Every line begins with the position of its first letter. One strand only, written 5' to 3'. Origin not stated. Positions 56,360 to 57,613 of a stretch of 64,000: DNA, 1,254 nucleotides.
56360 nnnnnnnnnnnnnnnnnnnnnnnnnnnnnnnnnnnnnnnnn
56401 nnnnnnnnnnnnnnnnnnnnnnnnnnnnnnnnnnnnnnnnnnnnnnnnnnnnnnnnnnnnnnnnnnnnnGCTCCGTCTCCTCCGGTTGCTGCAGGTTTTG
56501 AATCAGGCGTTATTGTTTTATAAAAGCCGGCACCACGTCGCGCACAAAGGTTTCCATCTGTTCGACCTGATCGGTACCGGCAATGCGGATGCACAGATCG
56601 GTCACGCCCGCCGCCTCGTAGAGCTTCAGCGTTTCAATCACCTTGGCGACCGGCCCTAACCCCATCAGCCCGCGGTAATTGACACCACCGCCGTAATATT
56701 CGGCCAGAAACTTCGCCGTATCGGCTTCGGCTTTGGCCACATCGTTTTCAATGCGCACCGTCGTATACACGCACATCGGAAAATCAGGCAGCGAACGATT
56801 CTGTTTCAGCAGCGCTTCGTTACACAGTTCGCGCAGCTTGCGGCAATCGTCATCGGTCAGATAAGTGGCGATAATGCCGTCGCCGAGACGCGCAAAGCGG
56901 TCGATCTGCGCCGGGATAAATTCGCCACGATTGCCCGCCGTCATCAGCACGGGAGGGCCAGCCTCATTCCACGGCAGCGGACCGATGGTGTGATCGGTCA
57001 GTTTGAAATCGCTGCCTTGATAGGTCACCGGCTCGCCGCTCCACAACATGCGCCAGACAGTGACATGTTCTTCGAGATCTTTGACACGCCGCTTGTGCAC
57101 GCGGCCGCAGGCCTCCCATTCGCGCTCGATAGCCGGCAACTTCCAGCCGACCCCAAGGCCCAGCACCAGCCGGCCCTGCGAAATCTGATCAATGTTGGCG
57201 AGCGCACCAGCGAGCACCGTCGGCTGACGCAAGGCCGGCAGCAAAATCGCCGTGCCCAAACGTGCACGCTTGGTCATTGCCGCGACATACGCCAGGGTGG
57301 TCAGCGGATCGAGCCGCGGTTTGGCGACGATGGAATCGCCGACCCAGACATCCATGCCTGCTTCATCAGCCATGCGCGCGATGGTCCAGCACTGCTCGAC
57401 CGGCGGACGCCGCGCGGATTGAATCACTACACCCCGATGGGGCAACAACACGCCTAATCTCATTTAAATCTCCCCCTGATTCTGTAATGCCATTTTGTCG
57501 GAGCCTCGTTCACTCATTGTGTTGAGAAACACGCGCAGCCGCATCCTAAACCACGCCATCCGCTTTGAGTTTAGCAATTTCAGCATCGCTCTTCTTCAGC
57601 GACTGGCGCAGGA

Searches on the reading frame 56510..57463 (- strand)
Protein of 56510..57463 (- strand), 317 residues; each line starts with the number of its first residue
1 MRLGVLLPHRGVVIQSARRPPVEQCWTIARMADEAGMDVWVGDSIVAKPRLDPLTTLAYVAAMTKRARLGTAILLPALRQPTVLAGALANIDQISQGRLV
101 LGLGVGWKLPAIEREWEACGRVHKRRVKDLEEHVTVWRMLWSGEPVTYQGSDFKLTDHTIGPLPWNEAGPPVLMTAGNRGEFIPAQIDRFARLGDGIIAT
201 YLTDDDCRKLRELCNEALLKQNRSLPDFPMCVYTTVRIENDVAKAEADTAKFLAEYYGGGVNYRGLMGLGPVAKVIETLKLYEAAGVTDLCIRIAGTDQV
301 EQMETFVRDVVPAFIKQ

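Call 3: search_protein_families(library=pfam, proteins=[window:56510-57463:-])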
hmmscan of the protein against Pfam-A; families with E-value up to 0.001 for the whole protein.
window:56510-57463:- (317 aa): 1 family
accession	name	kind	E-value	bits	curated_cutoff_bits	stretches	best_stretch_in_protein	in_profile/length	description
PF00296.26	Bac_luciferase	-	9.7e-43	147.1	27.9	1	1-256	1-248/314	Luciferase-like monooxygenase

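Call 4: search_protein_families(library=ncbifam, proteins=[window:56510-57463:-])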
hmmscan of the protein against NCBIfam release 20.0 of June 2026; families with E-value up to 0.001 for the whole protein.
window:56510-57463:- (317 aa): 29 families (the best 25 are shown)
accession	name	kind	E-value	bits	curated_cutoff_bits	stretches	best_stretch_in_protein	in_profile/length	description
TIGR03619.1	F420_Rv2161c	subfamily_domain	3.8e-41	141.3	166.9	1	45-250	38-229/247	TIGR03619 family F420-dependent LLM class oxidoreductase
TIGR03560.1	F420_Rv1855c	subfamily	4.8e-26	92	231.4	1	27-178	17-175/227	TIGR03560 family F420-dependent LLM class oxidoreductase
NF002619.0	PRK02271.1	equivalog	8.7e-22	77.8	276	1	21-251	12-228/329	5,10-methylenetetrahydromethanopterin reductase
TIGR03559.1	F420_Rv3520c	subfamily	8.5e-21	74.3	335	1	28-259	18-249/325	LLM class F420-dependent oxidoreductase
TIGR03571.1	lucif_BA3436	subfamily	2.1e-20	73.2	303.9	1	2-314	12-304/304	TIGR03571 family LLM class oxidoreductase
TIGR03621.1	F420_MSMEG_2516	subfamily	4.3e-20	72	213.15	1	21-178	12-158/295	TIGR03621 family F420-dependent LLM class oxidoreductase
TIGR03555.1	F420_mer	equivalog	1.6e-19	70.5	348.7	1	23-250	12-226/325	5,10-methylenetetrahydromethanopterin reductase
TIGR03841.1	F420_Rv3093c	subfamily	2.4e-19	69.9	213.65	1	23-256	10-225/298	LLM class F420-dependent oxidoreductase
TIGR03554.1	F420_G6P_DH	equivalog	2.5e-17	62.9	420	1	54-202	53-195/331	glucose-6-phosphate dehydrogenase (coenzyme-F420)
TIGR03564.1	F420_MSMEG_4879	subfamily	6.5e-17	62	234.25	1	29-291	5-264/265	TIGR03564 family F420-dependent LLM class oxidoreductase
TIGR03854.1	F420_MSMEG_3544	hypoth_equivalog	8.1e-17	61.5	295.6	1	34-312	24-287/290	TIGR03854 family LLM class F420-dependent oxidoreductase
TIGR03557.1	F420_G6P_family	subfamily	1.2e-16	60.8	210.4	1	55-209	51-197/316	TIGR03557 family F420-dependent LLM class oxidoreductase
TIGR04024.1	F420_NP1902A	hypoth_equivalog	1.6e-16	60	345.4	1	10-263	2-243/330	TIGR04024 family LLM class F420-dependent oxidoreductase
TIGR03857.1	F420_MSMEG_2249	hypoth_equivalog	1.5e-15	57.2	218.4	1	27-246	18-222/329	TIGR03857 family LLM class F420-dependent oxidoreductase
TIGR04020.1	seco_metab_LLM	subfamily_domain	3.9e-14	52.5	244.45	1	51-185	51-181/341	MupA/Atu3671 family FMN-dependent luciferase-like monooxygenase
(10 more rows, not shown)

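Call 38: search_solved_structures(query=window:56510-57463:-, max_evalue=0.00001)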
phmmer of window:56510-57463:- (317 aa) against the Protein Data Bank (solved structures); distinct sequences matched with E-value up to 0.00001: 20.
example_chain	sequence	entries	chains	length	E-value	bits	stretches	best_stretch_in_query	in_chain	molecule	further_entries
3rao_A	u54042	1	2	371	1.1e-16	64.3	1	46-236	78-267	Putative Luciferase-like Monooxygenase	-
8qq8_A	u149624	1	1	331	2.5e-16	63.1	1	16-250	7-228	5,10-methylenetetrahydromethanopterin reductase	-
8qpl_A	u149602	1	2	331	3.8e-16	62.6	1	20-250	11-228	5,10-methylenetetrahydromethanopterin reductase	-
8qpm_A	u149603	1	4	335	3.9e-16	62.5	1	20-250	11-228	5,10-methylenetetrahydromethanopterin reductase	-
7bip_A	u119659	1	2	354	9.6e-16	61.2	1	22-199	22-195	Luciferase-like monooxygenase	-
5lxe_A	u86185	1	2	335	1.7e-14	57.1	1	57-232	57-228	F420-dependent glucose-6-phosphate dehydrogenase 1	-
3b4y_A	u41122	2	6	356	1.8e-14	57.1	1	55-227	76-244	PROBABLE F420-DEPENDENT GLUCOSE-6-PHOSPHATE DEHYDROGENASE FGD1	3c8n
1f07_A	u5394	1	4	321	2.2e-13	53.5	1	18-260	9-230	COENZYME F420-DEPENDENT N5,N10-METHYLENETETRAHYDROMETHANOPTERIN REDUCTASE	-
9fp4_A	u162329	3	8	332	5.5e-11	45.6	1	23-210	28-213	F420-dependent hydroxymycolic acid dehydrogenase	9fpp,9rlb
8vw6_A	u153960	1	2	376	2.1e-10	43.6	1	46-250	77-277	Alkanesulfonate monooxygenase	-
1z69_A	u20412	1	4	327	8e-10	41.8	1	27-253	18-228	Coenzyme F420-dependent N(5),N(10)-methylenetetrahydromethanopterin reductase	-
6sgg_AAA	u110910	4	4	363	2.4e-08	36.9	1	50-165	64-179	Pyrimidine monooxygenase RutA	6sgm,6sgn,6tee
6sgl_AAA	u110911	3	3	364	2.4e-08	36.9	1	50-165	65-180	Pyrimidine monooxygenase RutA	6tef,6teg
5wan_A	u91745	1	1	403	3e-08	36.6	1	50-165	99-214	Pyrimidine monooxygenase RutA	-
8t0u_A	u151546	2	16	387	4.3e-08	36.1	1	62-177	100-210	FMNH(2)-dependent dimethylsulfone monooxygenase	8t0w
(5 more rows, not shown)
